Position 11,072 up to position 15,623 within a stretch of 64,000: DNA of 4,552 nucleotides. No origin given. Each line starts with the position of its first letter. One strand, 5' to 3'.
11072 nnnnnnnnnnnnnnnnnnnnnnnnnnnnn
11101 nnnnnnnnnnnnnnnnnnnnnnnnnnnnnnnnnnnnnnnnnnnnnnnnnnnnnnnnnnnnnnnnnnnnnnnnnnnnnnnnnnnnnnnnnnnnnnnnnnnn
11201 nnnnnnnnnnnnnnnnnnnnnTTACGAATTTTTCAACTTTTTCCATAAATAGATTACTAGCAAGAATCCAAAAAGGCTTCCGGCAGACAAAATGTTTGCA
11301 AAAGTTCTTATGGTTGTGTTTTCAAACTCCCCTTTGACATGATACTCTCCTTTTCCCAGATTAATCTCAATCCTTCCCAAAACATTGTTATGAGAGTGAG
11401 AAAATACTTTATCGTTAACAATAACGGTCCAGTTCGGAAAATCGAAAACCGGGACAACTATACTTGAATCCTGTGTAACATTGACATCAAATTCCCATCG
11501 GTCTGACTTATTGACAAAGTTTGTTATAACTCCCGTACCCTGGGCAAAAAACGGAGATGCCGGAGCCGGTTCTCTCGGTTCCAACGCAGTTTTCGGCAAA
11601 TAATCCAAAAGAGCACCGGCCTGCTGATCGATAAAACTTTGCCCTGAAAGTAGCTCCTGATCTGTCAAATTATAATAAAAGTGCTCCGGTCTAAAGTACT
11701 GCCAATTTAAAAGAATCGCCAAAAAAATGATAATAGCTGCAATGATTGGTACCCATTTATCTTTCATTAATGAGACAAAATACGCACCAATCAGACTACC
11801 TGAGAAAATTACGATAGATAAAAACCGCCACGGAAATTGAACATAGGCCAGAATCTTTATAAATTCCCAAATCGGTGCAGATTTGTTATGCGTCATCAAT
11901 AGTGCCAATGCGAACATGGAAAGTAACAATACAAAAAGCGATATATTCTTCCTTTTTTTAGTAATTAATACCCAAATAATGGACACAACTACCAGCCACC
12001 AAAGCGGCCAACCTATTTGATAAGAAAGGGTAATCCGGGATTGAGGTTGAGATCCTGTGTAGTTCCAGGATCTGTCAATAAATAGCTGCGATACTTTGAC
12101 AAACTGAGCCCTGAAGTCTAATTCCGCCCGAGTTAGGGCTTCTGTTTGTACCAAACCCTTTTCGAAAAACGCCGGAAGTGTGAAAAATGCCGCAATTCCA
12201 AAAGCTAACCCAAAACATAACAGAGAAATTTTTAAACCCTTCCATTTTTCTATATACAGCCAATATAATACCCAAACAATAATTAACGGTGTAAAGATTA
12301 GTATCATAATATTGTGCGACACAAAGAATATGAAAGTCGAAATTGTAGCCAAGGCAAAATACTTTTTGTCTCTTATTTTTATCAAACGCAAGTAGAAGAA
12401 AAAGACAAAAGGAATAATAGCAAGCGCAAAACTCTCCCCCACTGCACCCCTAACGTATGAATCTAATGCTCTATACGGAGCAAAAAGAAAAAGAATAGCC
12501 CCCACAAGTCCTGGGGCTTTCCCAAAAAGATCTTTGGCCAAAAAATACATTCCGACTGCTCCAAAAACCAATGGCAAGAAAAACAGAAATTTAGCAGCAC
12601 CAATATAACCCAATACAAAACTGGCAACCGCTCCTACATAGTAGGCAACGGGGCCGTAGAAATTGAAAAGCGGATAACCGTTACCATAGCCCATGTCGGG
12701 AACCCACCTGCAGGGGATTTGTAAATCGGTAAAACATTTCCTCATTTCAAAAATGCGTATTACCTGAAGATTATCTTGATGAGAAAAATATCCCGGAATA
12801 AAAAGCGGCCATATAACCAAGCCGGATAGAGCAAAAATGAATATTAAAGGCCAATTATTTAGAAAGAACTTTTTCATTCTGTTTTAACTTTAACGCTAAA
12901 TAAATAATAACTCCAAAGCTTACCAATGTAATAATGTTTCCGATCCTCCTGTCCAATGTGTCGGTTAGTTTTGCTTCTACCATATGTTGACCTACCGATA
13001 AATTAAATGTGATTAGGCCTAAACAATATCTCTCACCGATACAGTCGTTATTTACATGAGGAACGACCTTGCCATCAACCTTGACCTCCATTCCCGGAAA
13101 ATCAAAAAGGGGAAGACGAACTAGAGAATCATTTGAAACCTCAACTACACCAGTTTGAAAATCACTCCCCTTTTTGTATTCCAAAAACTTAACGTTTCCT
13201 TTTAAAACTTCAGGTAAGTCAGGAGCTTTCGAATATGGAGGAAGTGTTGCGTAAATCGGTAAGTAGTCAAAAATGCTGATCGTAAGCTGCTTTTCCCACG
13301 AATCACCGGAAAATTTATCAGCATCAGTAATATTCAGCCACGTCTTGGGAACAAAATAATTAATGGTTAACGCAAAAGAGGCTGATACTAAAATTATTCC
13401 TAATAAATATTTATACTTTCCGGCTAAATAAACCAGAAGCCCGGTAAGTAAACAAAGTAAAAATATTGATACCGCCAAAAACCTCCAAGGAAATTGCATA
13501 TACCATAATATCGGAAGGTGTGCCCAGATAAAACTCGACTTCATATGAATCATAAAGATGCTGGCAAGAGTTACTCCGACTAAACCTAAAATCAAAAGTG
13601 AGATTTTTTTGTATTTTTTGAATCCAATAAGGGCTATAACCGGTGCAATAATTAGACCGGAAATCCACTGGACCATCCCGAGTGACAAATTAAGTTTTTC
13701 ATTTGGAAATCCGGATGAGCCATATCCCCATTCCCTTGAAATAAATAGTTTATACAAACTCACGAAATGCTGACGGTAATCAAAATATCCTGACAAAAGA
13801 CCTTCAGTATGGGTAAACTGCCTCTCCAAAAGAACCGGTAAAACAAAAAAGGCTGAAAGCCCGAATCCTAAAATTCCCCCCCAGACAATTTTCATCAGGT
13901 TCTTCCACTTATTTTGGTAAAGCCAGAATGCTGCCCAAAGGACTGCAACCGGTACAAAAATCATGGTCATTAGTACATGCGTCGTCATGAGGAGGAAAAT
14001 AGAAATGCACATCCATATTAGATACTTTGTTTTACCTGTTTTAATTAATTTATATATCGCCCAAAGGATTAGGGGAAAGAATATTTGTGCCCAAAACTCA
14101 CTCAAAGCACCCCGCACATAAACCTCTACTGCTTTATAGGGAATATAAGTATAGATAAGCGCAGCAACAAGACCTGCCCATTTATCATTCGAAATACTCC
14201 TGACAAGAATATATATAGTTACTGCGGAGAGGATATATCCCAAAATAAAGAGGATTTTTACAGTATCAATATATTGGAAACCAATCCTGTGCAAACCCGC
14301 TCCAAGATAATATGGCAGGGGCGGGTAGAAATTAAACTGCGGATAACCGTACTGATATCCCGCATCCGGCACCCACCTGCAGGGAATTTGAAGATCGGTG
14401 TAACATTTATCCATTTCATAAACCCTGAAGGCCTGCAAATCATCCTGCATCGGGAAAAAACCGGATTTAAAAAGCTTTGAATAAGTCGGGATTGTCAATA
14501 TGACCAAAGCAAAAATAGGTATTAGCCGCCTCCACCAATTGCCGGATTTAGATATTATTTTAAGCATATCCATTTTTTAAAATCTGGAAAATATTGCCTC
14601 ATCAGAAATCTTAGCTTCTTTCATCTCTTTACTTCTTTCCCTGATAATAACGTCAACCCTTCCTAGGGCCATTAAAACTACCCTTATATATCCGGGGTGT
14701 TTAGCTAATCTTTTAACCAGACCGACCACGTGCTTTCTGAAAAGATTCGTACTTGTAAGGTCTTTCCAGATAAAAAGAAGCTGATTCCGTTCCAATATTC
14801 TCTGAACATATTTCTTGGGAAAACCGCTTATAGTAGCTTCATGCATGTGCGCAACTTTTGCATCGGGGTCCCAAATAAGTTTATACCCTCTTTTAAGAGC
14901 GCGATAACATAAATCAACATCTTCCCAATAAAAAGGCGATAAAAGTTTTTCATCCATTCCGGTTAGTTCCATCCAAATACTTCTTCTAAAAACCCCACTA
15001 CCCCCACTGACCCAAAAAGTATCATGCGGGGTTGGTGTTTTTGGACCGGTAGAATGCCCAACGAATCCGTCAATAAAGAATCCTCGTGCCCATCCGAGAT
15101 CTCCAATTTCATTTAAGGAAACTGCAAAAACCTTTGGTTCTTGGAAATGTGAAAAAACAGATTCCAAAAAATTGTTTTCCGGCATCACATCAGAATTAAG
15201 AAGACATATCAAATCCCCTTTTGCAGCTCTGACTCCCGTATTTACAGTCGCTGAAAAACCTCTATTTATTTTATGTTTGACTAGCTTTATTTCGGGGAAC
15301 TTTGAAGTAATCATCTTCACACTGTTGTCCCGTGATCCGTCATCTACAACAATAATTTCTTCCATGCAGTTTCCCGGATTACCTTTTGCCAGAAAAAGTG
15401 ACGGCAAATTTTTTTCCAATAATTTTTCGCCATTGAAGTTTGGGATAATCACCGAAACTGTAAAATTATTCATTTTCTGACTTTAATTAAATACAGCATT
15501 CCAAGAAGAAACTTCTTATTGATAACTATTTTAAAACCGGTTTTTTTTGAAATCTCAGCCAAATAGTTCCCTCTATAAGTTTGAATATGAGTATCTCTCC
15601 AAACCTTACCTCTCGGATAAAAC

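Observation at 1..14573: Tandem array of ten polytopic GT-C-type membrane proteins from four paralog families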

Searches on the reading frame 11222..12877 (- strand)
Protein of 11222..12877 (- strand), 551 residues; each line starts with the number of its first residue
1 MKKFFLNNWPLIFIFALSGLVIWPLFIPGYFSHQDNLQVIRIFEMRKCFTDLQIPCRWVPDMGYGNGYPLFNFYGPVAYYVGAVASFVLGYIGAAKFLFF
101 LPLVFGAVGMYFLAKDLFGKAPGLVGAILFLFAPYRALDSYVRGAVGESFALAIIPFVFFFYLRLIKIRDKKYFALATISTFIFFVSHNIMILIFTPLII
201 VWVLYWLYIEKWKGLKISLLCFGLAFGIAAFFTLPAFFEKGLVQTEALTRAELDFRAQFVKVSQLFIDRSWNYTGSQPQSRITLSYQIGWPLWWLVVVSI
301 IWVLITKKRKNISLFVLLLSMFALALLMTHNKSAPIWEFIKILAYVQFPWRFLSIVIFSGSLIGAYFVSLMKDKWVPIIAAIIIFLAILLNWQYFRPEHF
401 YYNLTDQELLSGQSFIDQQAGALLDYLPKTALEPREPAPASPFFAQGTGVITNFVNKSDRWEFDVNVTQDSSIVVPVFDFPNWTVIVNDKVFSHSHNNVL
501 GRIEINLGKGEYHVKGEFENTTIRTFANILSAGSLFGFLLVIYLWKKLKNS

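Call 5: search_protein_families(library=pfam, proteins=[window:11222-12877:-], max_evalue=0.01)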
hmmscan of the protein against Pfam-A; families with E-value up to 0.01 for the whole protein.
window:11222-12877:- (551 aa): 2 families
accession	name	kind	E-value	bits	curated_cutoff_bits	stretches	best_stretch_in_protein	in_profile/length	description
PF10131.15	PTPS_related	-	7.9e-15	54.8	26.4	1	71-421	1-336/621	6-pyruvoyl-tetrahydropterin synthase related domain; membrane protein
PF02516.20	STT3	-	0.0025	17.8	24.5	1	74-234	71-238/405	Oligosaccharyl transferase STT3, N-terminal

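Call 6: search_protein_families(library=ncbifam, proteins=[window:11222-12877:-], max_evalue=0.01)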
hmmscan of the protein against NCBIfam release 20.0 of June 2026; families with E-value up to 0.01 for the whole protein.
window:11222-12877:- (551 aa): 0 families

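Call 16: search_solved_structures(query=window:11222-12877:-, max_evalue=10)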
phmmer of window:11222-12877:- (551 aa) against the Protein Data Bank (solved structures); distinct sequences matched with E-value up to 10: 0.

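Call 87: search_solved_structures(query=A3, max_evalue=1)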
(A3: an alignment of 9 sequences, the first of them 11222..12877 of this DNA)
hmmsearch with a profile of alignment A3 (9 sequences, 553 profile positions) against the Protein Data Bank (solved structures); distinct sequences matched with E-value up to 1: 1.
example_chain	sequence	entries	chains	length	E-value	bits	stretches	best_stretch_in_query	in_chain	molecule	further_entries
8h1a_A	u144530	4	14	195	0.83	11.4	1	477-548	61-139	rRNA methylase YtqB | 16S rRNA (Cytosine(1402)-N(4))-methyltransferase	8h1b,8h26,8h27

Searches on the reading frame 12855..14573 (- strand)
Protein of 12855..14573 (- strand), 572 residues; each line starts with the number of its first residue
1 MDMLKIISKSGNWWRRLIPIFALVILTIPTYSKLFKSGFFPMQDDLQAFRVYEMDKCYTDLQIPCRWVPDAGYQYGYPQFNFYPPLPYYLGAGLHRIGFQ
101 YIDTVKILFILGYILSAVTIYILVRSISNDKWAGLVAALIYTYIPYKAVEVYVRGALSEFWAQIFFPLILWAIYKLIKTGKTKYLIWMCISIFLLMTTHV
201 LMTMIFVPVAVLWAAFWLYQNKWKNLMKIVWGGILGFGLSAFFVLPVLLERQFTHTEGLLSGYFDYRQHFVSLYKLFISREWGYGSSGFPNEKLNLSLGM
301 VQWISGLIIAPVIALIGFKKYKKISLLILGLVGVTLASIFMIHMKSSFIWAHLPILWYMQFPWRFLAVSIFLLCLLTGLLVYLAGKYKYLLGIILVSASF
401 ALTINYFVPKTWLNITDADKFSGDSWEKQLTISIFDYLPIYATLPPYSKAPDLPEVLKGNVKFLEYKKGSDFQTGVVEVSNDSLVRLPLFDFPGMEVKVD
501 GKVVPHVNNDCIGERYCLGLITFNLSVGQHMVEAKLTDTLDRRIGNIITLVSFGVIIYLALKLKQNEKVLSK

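Call 5: search_protein_families(library=pfam, proteins=[window:12855-14573:-], max_evalue=0.01)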
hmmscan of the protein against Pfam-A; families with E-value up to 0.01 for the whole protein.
window:12855-14573:- (572 aa): 2 families
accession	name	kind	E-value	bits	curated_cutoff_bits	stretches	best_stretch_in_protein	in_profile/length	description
PF10131.15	PTPS_related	-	2.2e-07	30.2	26.4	1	80-401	1-306/621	6-pyruvoyl-tetrahydropterin synthase related domain; membrane protein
PF09586.16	YfhO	-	0.00053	18.9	28.5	0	105-406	92-385/835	Bacterial membrane protein YfhO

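Call 6: search_protein_families(library=ncbifam, proteins=[window:12855-14573:-], max_evalue=0.01)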
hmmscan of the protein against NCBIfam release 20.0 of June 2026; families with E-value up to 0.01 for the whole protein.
window:12855-14573:- (572 aa): 0 families

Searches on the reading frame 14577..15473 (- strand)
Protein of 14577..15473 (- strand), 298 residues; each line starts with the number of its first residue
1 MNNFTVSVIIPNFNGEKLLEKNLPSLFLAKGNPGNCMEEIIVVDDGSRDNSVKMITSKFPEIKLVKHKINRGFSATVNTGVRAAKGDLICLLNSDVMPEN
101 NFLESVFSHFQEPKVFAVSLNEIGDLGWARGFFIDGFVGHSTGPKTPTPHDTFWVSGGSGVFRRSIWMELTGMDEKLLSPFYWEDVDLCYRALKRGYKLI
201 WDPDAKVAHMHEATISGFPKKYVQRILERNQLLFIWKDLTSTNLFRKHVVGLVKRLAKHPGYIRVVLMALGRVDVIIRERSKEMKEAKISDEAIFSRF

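Call 10: search_protein_families(library=pfam, proteins=[window:14577-15473:-], max_evalue=0.001)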
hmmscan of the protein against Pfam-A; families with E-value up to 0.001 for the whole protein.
window:14577-15473:- (298 aa): 4 families
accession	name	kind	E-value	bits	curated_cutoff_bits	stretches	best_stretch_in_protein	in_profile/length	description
PF00535.33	Glycos_transf_2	-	2.8e-23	83.1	23.3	1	7-121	1-116/168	Glycosyl transferase family 2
PF13641.12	Glyco_tranf_2_3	-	3.3e-14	53.9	27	1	6-220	3-218/230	Glycosyltransferase like family 2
PF13632.12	Glyco_trans_2_3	-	1.1e-07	32.4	27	1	89-225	2-136/198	Glycosyl transferase family group 2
PF10111.15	Glyco_tranf_2_2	-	3.2e-06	27.3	27.3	0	7-106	1-102/276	Glycosyltransferase like family 2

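Call 76: search_protein_families(library=ncbifam, proteins=[window:14577-15473:-], max_evalue=0.00001)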
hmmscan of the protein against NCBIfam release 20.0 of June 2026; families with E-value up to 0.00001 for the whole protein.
window:14577-15473:- (298 aa): 16 families
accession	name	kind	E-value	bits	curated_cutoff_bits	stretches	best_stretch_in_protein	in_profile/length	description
TIGR03965.1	mycofact_glyco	equivalog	1.5e-29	103.2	280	2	5-119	75-188/467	mycofactocin biosynthesis glycosyltransferase MftF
NF041875.1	EPS_EpsD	equivalog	2.2e-17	63.4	370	1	6-114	1-107/325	exopolysaccharide biosynthesis glycosyltransferase EpsD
TIGR03937.1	PgaC_IcaA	equivalog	1.8e-15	56.9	422.3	1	5-120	46-161/407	poly-beta-1,6-N-acetyl-D-glucosamine synthase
NF007482.0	PRK10073.1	equivalog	4.6e-13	48.9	423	1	5-95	7-95/334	glycosyltransferase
TIGR04283.1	glyco_like_mftF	equivalog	5.4e-13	49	182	1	6-114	1-101/221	TIGR04283 family arsenosugar biosynthesis glycosyltransferase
NF038299.1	EPS_HpsN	equivalog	3.1e-12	46.1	425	0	5-118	2-115/317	hormogonium polysaccharide biosynthesis glycosyltransferase HpsN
NF038302.1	EPS_HpsE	equivalog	1.7e-10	40.4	300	1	6-112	3-113/307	hormogonium polysaccharide biosynthesis glycosyltransferase HpsE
TIGR01556.1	rhamnosyltran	subfamily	1e-09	38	200.55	1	38-210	22-201/281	rhamnosyltransferase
NF047588.1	GlcsyltransPgfSStrep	equivalog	6.7e-08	32.1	500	1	5-112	2-112/308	glycosyltransferase PgfS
NF050819.1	PolSacchBiosHfsG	equivalog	7.7e-08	31.9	500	0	21-105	22-112/302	polysaccharide biosynthesis protein HfsG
NF047683.1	TeichurnBiosyTuaG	equivalog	1e-07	31.9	400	1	5-112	7-113/252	teichuronic acid biosynthesis protein TuaG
NF007986.1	PRK10714.1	equivalog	1.4e-07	30.9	529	1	5-97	7-102/316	undecaprenyl-phosphate 4-deoxy-4-formamido-L-arabinose transferase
NF041394.1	GtaseAglG_Halo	equivalog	6.2e-07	29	440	1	39-209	34-215/304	glucosyl-dolichyl phosphate glucuronosyltransferase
NF058614.1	PPMAGASynPpgS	equivalog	1e-06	28.4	370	1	7-85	3-72/226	polyprenyl-phospho-N-acetylgalactosaminyl synthase PpgS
TIGR03111.1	glyc2_xrt_Gpos1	hypoth_equivalog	1.4e-06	27.4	363.95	0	5-115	50-162/439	TIGR03111 family XrtG-associated glycosyltransferase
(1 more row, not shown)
